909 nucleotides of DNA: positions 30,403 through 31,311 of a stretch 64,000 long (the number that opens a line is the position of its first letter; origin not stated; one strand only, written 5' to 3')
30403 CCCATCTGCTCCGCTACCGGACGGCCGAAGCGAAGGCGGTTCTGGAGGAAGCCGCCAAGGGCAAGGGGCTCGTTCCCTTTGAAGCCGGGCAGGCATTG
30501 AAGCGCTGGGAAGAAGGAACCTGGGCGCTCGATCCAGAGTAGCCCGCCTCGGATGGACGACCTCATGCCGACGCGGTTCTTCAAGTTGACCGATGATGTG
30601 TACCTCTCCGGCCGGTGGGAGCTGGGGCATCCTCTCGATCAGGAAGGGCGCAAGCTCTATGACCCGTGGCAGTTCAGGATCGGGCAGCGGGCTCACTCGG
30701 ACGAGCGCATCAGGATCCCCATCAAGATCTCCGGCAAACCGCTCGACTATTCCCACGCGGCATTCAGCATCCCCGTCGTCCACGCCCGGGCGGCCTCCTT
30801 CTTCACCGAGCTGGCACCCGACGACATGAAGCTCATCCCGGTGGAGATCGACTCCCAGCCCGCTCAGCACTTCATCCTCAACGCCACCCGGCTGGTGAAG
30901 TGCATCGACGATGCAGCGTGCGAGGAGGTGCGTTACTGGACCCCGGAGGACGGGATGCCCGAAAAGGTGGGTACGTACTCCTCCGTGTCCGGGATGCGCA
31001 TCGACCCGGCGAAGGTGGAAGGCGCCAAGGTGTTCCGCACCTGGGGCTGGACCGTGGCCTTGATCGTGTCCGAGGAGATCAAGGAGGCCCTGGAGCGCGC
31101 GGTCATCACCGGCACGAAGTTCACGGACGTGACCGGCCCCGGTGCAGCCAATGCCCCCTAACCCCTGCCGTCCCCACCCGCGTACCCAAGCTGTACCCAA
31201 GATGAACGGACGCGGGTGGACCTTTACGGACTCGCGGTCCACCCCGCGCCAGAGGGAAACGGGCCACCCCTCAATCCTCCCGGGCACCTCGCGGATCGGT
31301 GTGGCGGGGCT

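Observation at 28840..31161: Lipoprotein polymorphic toxin with C-terminal WHH nuclease-type domain plus two candidate immunity genes (possible outer-membrane-exchange SitA-like cargo)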

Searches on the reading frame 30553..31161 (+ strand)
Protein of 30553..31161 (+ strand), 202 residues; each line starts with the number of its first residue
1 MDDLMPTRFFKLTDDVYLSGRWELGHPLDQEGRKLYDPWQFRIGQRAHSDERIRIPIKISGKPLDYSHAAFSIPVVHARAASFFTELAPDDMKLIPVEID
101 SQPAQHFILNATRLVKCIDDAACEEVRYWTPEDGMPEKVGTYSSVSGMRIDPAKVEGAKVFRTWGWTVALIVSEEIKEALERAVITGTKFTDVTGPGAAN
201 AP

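Call 3: search_protein_families(library=pfam, proteins=[window:30553-31161:+], max_evalue=1)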
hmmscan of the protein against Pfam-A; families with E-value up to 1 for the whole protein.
window:30553-31161:+ (202 aa): 1 family
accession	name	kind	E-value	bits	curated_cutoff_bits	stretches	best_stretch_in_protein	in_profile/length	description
PF07791.16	Imm11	-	3.1e-12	46.7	22.1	1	58-193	55-192/194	Immunity protein family (Imm11)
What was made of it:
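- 30553..31161 (+): Orphan imm11 immunity gene (198-202 aa). It is a relic of an AHH-toxin/Imm11 module. Pfam PF07791, E 3e-12 (call 3).
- Checked: Third ORF: 30553-31161 passes the Imm11 gathering score (46.7 bits against 22.1; call 3).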

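Call 4: search_protein_families(library=ncbifam, proteins=[window:30553-31161:+], max_evalue=1)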
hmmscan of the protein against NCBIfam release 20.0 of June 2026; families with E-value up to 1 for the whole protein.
window:30553-31161:+ (202 aa): 1 family
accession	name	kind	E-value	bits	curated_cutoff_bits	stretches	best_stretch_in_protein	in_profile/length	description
NF008174.0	PRK10921.1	equivalog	0.014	15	432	1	35-94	88-147/258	Sec-independent protein translocase subunit TatC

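Call 30: find_homologous_proteins(query=window:30553-31158:+, max_evalue=0.001)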
Query window:30553-31158:+ (202 aa): 585 proteins with E <= 0.001 among 687 candidates; the best 120 are listed.
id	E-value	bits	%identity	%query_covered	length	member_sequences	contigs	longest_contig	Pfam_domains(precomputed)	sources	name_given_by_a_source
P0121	1.1e-118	412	91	98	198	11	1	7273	PF07791.17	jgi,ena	-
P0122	2.2e-118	411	92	98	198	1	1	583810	PF07791.17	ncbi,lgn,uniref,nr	ncbi:imm11 family protein [Corallococcus caeni]|uniref:Immunity MXAN-0049 protein domain-containing 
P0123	5.6e-118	410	91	98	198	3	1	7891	PF07791.17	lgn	-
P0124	3.9e-117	407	90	98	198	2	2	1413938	PF07791.17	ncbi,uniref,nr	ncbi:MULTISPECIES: imm11 family protein [Myxococcus]|uniref:Immunity MXAN-0049 protein domain-contai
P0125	2.7e-116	404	90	98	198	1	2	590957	PF07791.17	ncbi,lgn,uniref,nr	ncbi:hypothetical protein HUA74_18945 [Myxococcus sp. CA051A]|uniref:imm11 family protein n=1 Tax=un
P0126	2.8e-116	404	91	98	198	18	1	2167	PF07791.17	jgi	-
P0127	5.1e-116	403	90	98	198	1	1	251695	PF07791.17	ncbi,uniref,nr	ncbi:hypothetical protein HUA78_30100 [Myxococcus sp. CA033]|uniref:imm11 family protein n=1 Tax=Myx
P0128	9.0e-116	402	88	98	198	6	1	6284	PF07791.17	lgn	-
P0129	9.7e-116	402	89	98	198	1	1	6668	PF07791.17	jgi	jgi:hypothetical protein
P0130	7.3e-114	396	88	98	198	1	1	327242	PF07791.17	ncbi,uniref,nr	ncbi:imm11 family protein [Myxococcus qinghaiensis]|uniref:imm11 family protein n=1 Tax=Myxococcus q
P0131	4.7e-113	394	86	98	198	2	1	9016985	PF07791.17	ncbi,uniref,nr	ncbi:DUF1629 domain-containing protein [Myxococcus sp. SDU36]|uniref:imm11 family protein n=1 Tax=My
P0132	2.3e-112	391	88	97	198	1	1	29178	PF07791.17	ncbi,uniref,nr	ncbi:imm11 family protein [Corallococcus aberystwythensis]|uniref:Immunity MXAN-0049 protein domain-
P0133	5.6e-112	390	89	96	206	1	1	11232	PF07791.17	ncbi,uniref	ncbi:imm11 family protein [Corallococcus sp. 4LFB]|uniref:imm11 family protein n=1 Tax=Corallococcus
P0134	6.6e-112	390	86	98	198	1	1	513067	PF07791.17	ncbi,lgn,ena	-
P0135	2.5e-111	388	88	95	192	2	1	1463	PF07791.17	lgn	-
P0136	6.2e-111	387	88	95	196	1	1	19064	PF07791.17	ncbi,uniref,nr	ncbi:hypothetical protein D7V80_32370 [Corallococcus sp. CA054B]|uniref:imm11 family protein n=1 Tax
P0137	5.4e-107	374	88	93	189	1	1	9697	PF07791.17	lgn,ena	-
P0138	1.6e-106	372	82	98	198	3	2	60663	PF07791.17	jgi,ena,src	-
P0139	3.9e-106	371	83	95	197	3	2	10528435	PF07791.17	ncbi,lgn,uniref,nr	ncbi:imm11 family protein [Myxococcus fulvus]|uniref:imm11 family protein n=1 Tax=Myxococcus TaxID=3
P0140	4.3e-103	361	80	95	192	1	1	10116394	PF07791.17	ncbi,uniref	ncbi:hypothetical protein NVS55_05365 [Myxococcus stipitatus]|uniref:imm11 family protein n=1 Tax=My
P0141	6.4e-100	351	79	97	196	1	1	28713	PF07791.17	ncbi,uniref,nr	ncbi:hypothetical protein D7X74_17140 [Corallococcus sp. CA047B]|uniref:imm11 family protein n=1 Tax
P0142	8.8e-100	350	78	96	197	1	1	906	PF07791.17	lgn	-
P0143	5.3e-99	348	78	96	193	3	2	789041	PF07791.17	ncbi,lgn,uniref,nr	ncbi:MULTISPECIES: imm11 family protein [Myxococcus]|uniref:imm11 family protein n=1 Tax=Myxococcus 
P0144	8.4e-99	347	77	95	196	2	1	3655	PF07791.17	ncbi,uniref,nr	ncbi:imm11 family protein [Corallococcus terminator]|uniref:Immunity MXAN-0049 protein domain-contai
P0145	6.6e-94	331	76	97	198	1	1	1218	PF07791.17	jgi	jgi:hypothetical protein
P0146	1.3e-87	311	68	95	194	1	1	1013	PF07791.17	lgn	-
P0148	1.5e-83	297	68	94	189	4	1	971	PF07791.17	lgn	-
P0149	4.2e-83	296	67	94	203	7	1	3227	PF07791.17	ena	-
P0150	3.0e-82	293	68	94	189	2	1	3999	PF07791.17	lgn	-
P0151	7.4e-82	292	67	94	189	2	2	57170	PF07791.17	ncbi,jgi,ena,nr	ncbi:MAG TPA: DUF1629 domain-containing protein [Myxococcus sp.]|nr:DUF1629 domain-containing protei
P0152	4.4e-81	289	69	94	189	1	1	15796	PF07791.17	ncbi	ncbi:imm11 family protein [Pyxidicoccus sp. 3LG]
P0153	7.7e-81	288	68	92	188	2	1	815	PF07791.17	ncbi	-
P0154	6.8e-80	285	67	94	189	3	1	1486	PF07791.17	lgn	-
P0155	1.1e-78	281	68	94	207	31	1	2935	PF07791.17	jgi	jgi:uncharacterized protein DUF1629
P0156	1.3e-78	281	66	94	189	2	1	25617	PF07791.17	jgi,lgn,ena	-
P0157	2.3e-78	280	66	94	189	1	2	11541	PF07791.17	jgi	jgi:hypothetical protein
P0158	5.3e-78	279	67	94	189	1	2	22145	PF07791.17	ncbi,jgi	jgi:hypothetical protein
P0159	9.7e-78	278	66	94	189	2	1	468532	PF07791.17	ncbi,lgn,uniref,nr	ncbi:imm11 family protein [Stigmatella erecta]|uniref:Immunity MXAN-0049 protein domain-containing p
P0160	3.9e-77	276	65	94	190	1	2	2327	PF07791.17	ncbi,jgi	jgi:hypothetical protein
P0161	5.9e-77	276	67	94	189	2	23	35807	PF07791.17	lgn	-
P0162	8.3e-77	275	65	94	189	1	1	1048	PF07791.17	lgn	-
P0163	1.0e-76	275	66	94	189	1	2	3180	PF07791.17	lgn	-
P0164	1.2e-76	275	65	97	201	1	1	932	PF07791.17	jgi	jgi:hypothetical protein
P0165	6.2e-76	272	66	96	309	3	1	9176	PF07791.17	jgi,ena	-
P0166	9.4e-76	272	64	94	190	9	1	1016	PF07791.17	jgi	jgi:hypothetical protein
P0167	2.3e-75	271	63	96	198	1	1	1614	PF07791.17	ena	-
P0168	2.4e-75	270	65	94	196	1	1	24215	PF07791.17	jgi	jgi:hypothetical protein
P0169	2.4e-75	270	65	94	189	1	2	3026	PF07791.17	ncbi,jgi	jgi:hypothetical protein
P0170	2.8e-75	270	64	94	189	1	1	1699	PF07791.17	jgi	jgi:hypothetical protein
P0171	3.3e-75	270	66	96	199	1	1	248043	PF07791.17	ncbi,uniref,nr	ncbi:imm11 family protein [Myxococcus sp. RHSTA-1-4]|uniref:imm11 family protein n=1 Tax=Myxococcus 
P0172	5.2e-75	269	65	94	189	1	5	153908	PF07791.17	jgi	jgi:hypothetical protein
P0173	1.4e-74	268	65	94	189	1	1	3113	PF07791.17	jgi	jgi:hypothetical protein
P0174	1.4e-74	268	63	94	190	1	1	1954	PF07791.17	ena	-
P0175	5.7e-74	266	62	94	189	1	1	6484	PF07791.17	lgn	-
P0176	6.9e-74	266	64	94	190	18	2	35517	PF07791.17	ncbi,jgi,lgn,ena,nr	ncbi:MAG TPA: DUF1629 domain-containing protein [Archangium sp.]|nr:DUF1629 domain-containing protei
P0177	8.3e-74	265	61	94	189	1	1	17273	PF07791.17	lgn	-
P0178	1.5e-72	261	64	95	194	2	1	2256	PF07791.17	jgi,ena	-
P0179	1.8e-72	261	63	95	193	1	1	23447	PF07791.17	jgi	jgi:hypothetical protein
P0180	1.8e-72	261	62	96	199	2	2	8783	PF07791.17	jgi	jgi:hypothetical protein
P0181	2.5e-72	261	61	94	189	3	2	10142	PF07791.17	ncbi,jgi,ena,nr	ncbi:MAG TPA: DUF1629 domain-containing protein [Myxococcus sp.]|nr:DUF1629 domain-containing protei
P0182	3.4e-72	260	60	96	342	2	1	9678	PF07791.17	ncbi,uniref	ncbi:imm11 family protein, partial [Corallococcus carmarthensis]|uniref:imm11 family protein n=1 Tax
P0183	3.5e-72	260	59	97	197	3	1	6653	PF07791.17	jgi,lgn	jgi:hypothetical protein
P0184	3.6e-72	260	60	94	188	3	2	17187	PF07791.17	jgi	jgi:hypothetical protein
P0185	4.2e-72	260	63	94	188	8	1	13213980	PF07791.17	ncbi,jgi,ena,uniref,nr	ncbi:hypothetical protein JRI60_51865 [Archangium violaceum]|uniref:imm11 family protein n=1 Tax=Arc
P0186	4.8e-72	260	59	95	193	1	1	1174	PF07791.17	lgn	-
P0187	6.6e-72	259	63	94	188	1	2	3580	PF07791.17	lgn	-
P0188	7.8e-72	259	60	96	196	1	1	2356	PF07791.17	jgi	jgi:hypothetical protein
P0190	1.1e-71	259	61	94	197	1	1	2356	PF07791.17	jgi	jgi:hypothetical protein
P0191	1.3e-71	258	59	96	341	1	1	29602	PF07791.17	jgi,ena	-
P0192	2.3e-71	257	61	96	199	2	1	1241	PF07791.17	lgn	-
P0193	3.3e-71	257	59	96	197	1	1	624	PF07791.17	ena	-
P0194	4.6e-71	256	61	94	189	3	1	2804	PF07791.17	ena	-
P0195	7.2e-71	256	60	94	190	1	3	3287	PF07791.17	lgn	-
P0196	8.1e-71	256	59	94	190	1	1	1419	PF07791.17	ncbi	-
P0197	9.5e-71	255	61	94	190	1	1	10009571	PF07791.17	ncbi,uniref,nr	ncbi:hypothetical protein POL68_23590 [Stigmatella sp. ncwal1]|uniref:Immunity MXAN-0049 protein dom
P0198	1.5e-70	255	59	95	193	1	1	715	PF07791.17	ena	-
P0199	1.9e-70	254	59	94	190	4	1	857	PF07791.17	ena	-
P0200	2.2e-70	254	62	94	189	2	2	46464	PF07791.17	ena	-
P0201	2.7e-70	254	60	94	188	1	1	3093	PF07791.17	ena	-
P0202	2.7e-70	254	61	94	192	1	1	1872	PF07791.17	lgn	-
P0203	3.2e-70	254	60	94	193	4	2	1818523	PF07791.17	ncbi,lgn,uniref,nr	ncbi:hypothetical protein G4177_03595 [Corallococcus sp. ZKHCc1 1396]|uniref:Immunity MXAN-0049 prot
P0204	3.2e-70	254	60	94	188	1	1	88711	PF07791.17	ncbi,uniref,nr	ncbi:imm11 family protein [Hyalangium rubrum]|uniref:Immunity MXAN-0049 protein domain-containing pr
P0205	4.6e-70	253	58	97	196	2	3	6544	PF07791.17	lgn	-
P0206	4.7e-70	253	63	92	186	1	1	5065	PF07791.17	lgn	-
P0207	4.9e-70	253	61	94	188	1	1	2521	PF07791.17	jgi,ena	-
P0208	5.0e-70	253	58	95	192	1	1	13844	PF07791.17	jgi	jgi:hypothetical protein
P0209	9.2e-70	252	60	94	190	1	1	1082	PF07791.17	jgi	jgi:hypothetical protein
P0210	9.2e-70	252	59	94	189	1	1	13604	PF07791.17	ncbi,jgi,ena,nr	ncbi:MAG TPA: DUF1629 domain-containing protein [Myxococcus sp.]|nr:DUF1629 domain-containing protei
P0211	2.3e-69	251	60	94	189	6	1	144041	PF07791.17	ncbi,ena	-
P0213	2.9e-69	251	59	94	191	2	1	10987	PF07791.17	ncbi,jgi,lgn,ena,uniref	ncbi:MAG TPA: DUF1629 domain-containing protein [Archangium sp.]|jgi:hypothetical protein|uniref:imm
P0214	3.1e-69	251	59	96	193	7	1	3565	PF07791.17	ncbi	-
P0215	3.2e-69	250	60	94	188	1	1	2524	PF07791.17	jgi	jgi:hypothetical protein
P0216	7.0e-69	249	60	94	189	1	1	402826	PF07791.17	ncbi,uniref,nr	ncbi:imm11 family protein [Hyalangium rubrum]|uniref:Immunity MXAN-0049 protein domain-containing pr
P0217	7.1e-69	249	57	96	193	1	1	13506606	PF07791.17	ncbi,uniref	ncbi:imm11 family protein [Archangium lansingense]|uniref:imm11 family protein n=1 Tax=Archangium la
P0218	8.5e-69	249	59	94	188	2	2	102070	PF07791.17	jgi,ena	-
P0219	9.0e-69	249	59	94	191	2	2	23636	PF07791.17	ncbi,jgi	jgi:hypothetical protein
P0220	1.5e-68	248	59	94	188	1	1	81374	PF07791.17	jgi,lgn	jgi:hypothetical protein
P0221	1.6e-68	248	60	94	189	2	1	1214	PF07791.17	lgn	-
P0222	1.7e-68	248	56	94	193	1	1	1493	PF07791.17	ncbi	-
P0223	1.9e-68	248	57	95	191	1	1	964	PF07791.17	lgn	-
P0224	2.0e-68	248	58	96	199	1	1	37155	PF07791.17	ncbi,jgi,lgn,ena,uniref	ncbi:imm11 family protein [Archangium sp.]|jgi:hypothetical protein|uniref:imm11 family protein n=1 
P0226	2.4e-68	248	60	92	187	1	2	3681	PF07791.17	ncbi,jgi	jgi:hypothetical protein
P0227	2.7e-68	247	60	92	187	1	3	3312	PF07791.17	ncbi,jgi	jgi:hypothetical protein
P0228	2.9e-68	247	60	94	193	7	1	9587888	PF07791.17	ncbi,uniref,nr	ncbi:hypothetical protein EJ065_0849 [Corallococcus coralloides]|uniref:Immunity MXAN-0049 protein d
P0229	3.1e-68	247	58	94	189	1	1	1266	PF07791.17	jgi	jgi:hypothetical protein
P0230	3.4e-68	247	60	93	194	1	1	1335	PF07791.17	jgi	jgi:hypothetical protein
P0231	3.9e-68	247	59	94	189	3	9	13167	PF07791.17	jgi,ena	jgi:hypothetical protein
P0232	5.5e-68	246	59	94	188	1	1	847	PF07791.17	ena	-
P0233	5.8e-68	246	59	94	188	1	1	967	PF07791.17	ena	-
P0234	6.5e-68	246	75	76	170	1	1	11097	PF07791.17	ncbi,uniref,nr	ncbi:imm11 family protein [Corallococcus llansteffanensis]|uniref:imm11 family protein n=1 Tax=Coral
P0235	6.9e-68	246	58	94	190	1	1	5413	PF07791.17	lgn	-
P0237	8.0e-68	246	57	96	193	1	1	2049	PF07791.17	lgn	-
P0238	8.6e-68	246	61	94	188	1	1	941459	PF07791.17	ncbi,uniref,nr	ncbi:hypothetical protein POL68_00095 [Stigmatella sp. ncwal1]|uniref:Immunity MXAN-0049 protein dom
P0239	9.7e-68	246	57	93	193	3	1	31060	PF07791.17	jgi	jgi:hypothetical protein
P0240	1.0e-67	246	57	94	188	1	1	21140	PF07791.17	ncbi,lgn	ncbi:imm11 family protein [Pyxidicoccus sp. 3LG]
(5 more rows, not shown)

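Call 32: find_encoding_contigs(protein=P0124, flank=5000, max_places=3)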
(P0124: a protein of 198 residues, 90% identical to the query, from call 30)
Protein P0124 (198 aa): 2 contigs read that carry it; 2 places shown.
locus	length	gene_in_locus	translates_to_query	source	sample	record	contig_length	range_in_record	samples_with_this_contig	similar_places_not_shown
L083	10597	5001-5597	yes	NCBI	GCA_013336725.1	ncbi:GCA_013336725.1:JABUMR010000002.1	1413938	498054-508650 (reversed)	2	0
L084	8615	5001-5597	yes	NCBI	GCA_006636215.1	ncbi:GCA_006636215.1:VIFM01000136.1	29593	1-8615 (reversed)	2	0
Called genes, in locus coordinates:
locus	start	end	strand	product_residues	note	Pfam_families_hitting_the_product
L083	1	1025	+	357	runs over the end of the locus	PF13424:TPR_12 (faint), PF13428:TPR_14 (faint), PF13432:TPR_16 (faint), PF13371:TPR_9 (faint), PF13414:TPR_11 (faint), PF07719:TPR_2 (weak), PF14559:TPR_19 (weak), PF06262:Zincin_1, +2 more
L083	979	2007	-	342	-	PF05368:NmrA (weak), PF01370:Epimerase, PF13460:NAD_binding_10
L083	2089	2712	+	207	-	PF00440:TetR_N, PF13305:TetR_C_33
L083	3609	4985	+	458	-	PF14412:AHH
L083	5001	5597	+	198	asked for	PF07791:Imm11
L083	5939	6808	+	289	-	PF13646:HEAT_2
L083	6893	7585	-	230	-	PF13410:GST_C_2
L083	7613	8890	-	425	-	PF07690:MFS_1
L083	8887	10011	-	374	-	-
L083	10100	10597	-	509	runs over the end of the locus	PF01266:DAO (faint), PF01494:FAD_binding_3, PF21274:Rng_hyd_C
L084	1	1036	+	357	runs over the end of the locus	PF13428:TPR_14 (faint), PF13432:TPR_16 (faint), PF13371:TPR_9 (faint), PF13414:TPR_11 (faint), PF13431:TPR_17 (faint), PF07719:TPR_2 (weak), PF14559:TPR_19 (weak), PF06262:Zincin_1, +1 more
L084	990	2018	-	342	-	PF05368:NmrA (weak), PF01370:Epimerase, PF13460:NAD_binding_10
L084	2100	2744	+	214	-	PF00440:TetR_N, PF13305:TetR_C_33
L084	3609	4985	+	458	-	PF14412:AHH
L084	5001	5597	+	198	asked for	PF07791:Imm11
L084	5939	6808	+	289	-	PF13646:HEAT_2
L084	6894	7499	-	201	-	PF13410:GST_C_2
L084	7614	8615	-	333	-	PF07690:MFS_1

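Call 33: find_encoding_contigs(protein=P0131, flank=5000, max_places=3)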
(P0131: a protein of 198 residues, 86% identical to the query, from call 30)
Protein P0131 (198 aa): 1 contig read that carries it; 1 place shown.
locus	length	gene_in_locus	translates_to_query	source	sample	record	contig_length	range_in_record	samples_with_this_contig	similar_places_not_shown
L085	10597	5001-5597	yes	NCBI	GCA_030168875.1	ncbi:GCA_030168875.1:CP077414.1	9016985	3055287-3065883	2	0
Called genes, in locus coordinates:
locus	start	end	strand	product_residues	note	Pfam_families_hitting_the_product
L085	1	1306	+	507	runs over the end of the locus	PF00665:rve, PF22483:Mu-transpos_C_2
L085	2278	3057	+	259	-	PF01695:IstB_IS21, PF00308:Bac_DnaA (weak), PF00004:AAA (weak)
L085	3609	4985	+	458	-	PF14412:AHH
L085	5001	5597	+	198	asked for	PF07791:Imm11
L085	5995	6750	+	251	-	PF19378:DUF5953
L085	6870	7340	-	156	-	-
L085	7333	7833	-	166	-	-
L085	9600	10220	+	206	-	PF22483:Mu-transpos_C_2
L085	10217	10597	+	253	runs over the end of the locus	PF01695:IstB_IS21, PF00004:AAA (weak)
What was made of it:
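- Close Imm11 orthologues (86-92%) pair with AHH toxins (calls 30, 32, 33).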

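Call 67: search_solved_structures(query=window:30565-31158:+, max_evalue=1)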
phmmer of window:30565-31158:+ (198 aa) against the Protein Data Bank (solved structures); distinct sequences matched with E-value up to 1: 2.
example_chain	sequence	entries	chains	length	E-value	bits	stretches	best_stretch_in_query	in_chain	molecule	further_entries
3ez7_A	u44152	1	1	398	0.8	12.3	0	64-161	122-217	Plasmid partition protein A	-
3ez2_A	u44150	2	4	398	0.97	12.1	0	67-161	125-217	Plasmid partition protein A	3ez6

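Call 73: search_protein_families(library=ncbifam, proteins=[L083:3609-4985:+, L085:3609-4985:+], max_evalue=0.001)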
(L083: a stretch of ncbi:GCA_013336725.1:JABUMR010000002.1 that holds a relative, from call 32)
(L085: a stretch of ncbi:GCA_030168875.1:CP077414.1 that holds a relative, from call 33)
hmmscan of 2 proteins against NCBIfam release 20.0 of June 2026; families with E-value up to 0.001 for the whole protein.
L083:3609-4985:+ (458 aa): 1 family
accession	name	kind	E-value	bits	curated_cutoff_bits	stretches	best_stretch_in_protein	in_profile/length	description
NF050093.1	SitA5_escort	subfamily_domain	3.6e-102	341.4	160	1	9-280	1-261/262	SitA5 family polymorphic toxin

L085:3609-4985:+ (458 aa): 1 family
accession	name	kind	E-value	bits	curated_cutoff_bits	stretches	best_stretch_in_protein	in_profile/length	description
NF050093.1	SitA5_escort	subfamily_domain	3.7e-101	338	160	1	9-280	1-261/262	SitA5 family polymorphic toxin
